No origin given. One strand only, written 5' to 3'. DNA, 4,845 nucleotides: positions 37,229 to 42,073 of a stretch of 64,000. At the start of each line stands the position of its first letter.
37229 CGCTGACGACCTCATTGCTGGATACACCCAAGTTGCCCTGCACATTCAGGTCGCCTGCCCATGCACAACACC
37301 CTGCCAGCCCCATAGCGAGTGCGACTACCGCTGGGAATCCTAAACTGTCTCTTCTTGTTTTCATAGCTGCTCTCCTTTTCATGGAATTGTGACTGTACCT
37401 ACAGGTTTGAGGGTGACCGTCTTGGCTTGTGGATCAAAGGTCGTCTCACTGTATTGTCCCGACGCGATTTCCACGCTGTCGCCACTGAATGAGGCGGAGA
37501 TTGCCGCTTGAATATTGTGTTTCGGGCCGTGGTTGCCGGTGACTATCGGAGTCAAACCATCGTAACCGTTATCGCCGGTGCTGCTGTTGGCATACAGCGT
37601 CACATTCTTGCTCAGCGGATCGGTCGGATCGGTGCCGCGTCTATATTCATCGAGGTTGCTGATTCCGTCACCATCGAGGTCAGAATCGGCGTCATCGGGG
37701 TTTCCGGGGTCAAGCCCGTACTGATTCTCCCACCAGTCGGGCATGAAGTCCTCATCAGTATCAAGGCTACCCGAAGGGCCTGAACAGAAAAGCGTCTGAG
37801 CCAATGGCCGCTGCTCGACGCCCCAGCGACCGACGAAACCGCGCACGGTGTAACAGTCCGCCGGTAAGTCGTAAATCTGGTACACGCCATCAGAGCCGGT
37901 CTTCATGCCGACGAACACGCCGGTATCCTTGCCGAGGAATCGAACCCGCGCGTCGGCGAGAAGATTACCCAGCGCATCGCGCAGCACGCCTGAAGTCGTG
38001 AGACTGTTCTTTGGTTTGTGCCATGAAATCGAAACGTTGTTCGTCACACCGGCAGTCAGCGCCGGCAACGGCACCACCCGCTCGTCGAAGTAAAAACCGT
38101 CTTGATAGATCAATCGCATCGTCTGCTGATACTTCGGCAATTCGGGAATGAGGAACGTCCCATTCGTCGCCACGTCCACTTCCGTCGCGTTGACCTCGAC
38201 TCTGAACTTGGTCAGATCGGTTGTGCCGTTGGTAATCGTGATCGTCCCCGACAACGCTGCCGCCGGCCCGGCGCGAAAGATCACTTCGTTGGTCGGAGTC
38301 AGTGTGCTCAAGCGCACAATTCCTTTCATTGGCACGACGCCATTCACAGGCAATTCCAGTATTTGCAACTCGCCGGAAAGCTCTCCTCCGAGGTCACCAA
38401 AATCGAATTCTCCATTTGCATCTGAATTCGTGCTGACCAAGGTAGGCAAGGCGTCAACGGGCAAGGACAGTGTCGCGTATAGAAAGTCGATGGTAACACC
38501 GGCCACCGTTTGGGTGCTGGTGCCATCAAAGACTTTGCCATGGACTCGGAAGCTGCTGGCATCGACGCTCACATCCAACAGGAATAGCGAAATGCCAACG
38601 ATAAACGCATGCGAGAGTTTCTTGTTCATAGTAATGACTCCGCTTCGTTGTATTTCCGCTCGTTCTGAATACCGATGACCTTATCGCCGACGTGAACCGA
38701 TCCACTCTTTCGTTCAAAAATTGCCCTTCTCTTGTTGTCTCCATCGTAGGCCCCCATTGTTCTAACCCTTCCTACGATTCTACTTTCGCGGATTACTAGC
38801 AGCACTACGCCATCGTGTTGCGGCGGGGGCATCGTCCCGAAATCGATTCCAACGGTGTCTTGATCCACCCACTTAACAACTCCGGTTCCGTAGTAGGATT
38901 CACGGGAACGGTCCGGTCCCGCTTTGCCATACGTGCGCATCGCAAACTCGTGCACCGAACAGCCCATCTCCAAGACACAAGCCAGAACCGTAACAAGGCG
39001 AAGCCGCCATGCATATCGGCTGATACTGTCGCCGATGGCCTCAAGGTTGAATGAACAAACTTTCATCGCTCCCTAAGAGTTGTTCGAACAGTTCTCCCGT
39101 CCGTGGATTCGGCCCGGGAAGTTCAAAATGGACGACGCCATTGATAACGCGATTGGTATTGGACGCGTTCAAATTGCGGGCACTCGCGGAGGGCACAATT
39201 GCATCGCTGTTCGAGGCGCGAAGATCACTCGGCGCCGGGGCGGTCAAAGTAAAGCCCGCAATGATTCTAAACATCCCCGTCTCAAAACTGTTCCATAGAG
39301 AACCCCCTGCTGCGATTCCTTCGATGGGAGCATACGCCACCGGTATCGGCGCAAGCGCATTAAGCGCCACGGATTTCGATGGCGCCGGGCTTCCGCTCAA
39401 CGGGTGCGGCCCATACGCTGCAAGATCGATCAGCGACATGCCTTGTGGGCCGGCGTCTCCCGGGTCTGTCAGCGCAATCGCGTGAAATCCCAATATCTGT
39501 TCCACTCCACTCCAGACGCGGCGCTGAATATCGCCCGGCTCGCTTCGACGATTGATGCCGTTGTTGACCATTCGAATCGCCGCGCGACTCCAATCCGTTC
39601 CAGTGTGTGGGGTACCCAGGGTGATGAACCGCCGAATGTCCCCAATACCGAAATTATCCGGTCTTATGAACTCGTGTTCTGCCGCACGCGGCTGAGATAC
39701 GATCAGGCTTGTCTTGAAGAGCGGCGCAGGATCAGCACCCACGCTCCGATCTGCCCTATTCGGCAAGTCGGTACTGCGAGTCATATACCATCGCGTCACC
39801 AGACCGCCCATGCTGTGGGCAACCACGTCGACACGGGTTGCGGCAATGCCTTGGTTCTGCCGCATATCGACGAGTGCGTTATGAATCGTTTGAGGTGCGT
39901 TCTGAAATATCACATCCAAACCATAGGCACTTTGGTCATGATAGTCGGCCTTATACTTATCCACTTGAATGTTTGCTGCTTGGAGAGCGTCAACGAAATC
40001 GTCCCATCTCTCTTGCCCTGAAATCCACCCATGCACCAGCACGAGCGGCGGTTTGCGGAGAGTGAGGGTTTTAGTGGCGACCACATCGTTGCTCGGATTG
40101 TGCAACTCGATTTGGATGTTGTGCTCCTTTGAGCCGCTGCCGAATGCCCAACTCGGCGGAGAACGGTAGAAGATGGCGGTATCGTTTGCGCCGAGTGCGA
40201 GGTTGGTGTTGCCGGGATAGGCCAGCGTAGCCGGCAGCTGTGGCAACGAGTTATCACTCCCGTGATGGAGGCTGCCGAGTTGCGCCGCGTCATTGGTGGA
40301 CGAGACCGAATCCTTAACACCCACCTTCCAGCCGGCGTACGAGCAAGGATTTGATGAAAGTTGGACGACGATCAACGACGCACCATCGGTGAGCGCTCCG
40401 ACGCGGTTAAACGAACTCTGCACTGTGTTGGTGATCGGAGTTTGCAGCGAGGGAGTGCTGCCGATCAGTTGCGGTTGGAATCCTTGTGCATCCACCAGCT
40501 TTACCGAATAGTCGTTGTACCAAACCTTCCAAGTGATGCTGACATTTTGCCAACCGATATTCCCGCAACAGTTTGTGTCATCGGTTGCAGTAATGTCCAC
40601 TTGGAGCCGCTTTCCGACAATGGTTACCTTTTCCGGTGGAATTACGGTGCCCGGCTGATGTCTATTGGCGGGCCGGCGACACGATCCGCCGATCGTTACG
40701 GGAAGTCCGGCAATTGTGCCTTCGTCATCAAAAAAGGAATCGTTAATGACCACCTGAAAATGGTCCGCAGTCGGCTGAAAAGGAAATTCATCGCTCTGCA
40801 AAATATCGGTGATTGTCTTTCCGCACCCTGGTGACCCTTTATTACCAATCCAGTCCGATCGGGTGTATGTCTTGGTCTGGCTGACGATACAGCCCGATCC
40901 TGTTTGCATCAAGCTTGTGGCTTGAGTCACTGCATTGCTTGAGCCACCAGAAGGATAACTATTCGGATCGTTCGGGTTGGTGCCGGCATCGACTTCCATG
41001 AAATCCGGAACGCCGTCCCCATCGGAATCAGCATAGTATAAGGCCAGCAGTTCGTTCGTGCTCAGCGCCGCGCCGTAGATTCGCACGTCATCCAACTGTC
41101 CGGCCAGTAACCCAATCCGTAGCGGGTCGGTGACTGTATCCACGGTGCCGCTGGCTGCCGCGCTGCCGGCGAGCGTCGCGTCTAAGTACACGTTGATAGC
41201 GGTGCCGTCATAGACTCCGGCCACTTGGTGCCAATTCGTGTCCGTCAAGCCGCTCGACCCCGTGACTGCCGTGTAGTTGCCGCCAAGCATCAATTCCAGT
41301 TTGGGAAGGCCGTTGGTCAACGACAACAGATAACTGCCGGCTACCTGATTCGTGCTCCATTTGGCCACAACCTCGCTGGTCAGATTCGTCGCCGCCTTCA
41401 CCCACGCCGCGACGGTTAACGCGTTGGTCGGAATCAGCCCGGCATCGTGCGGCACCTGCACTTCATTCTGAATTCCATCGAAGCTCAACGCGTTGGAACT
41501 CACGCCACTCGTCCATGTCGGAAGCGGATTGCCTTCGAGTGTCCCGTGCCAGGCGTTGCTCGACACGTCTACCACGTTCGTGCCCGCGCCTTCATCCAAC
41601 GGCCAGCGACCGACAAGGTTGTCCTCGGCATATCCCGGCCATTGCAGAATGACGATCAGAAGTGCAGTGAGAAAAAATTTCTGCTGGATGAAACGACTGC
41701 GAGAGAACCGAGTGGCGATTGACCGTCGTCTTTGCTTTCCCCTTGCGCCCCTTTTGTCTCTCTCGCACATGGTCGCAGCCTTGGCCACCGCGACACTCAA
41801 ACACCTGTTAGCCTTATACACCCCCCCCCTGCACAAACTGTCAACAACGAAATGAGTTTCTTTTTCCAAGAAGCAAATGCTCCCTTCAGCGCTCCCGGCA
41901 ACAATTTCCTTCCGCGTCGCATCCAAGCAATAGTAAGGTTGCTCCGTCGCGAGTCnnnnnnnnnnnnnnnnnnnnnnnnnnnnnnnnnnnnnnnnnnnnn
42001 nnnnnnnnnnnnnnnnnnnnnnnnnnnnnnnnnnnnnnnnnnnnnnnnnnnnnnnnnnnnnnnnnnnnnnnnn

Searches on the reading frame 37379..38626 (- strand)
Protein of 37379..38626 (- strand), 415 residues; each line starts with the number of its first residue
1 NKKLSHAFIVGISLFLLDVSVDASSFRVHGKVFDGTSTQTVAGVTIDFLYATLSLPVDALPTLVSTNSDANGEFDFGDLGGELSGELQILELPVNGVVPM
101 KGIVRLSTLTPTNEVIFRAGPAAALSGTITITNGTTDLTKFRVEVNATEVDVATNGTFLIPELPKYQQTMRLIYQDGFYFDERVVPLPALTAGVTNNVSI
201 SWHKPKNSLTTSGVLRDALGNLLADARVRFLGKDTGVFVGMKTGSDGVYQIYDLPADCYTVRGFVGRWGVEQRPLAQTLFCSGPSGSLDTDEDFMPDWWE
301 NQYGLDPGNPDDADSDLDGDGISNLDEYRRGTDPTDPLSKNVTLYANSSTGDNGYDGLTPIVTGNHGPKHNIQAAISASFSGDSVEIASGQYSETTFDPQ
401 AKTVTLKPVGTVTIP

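Call 57: search_protein_families(library=pfam, proteins=[window:37379-38626:-], max_evalue=0.00001)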
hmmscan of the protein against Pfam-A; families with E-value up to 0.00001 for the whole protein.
window:37379-38626:- (415 aa): 1 family
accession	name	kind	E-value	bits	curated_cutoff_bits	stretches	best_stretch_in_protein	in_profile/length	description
PF13620.12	CarboxypepD_reg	-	1.1e-08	35.7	32.3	0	212-262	3-53/82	Carboxypeptidase regulatory-like domain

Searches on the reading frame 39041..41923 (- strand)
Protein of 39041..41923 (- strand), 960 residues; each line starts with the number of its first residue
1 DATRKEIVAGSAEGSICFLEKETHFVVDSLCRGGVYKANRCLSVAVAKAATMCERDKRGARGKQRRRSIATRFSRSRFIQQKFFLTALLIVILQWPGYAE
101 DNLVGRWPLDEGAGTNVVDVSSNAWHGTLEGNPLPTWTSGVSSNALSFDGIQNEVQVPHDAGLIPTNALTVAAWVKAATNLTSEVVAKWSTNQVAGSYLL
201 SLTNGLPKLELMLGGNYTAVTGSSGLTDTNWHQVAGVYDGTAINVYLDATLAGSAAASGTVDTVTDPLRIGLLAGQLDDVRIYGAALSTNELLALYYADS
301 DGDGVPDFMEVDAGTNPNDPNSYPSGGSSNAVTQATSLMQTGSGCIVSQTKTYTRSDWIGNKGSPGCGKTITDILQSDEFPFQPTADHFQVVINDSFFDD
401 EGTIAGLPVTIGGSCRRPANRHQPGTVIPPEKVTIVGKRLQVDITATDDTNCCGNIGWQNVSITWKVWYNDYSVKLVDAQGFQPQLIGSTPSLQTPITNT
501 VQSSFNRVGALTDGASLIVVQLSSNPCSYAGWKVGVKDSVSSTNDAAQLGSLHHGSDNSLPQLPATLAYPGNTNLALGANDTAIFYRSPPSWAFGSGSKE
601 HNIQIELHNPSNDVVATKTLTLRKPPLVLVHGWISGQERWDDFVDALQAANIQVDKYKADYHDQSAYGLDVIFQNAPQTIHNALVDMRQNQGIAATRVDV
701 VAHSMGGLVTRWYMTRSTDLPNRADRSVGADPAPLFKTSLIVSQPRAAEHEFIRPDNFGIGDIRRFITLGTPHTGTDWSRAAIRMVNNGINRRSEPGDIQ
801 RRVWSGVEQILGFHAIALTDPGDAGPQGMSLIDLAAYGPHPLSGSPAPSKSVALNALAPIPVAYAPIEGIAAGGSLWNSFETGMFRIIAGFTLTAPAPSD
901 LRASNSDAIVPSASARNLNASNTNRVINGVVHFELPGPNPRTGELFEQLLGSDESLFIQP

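Call 57: search_protein_families(library=pfam, proteins=[window:39041-41923:-], max_evalue=0.00001)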
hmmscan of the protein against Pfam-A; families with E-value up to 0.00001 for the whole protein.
window:39041-41923:- (960 aa): 1 family
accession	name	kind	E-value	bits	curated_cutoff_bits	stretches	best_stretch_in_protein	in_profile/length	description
PF13385.13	Laminin_G_3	-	1.5e-20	74.3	27.6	1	150-291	2-149/151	Concanavalin A-like lectin/glucanases superfamily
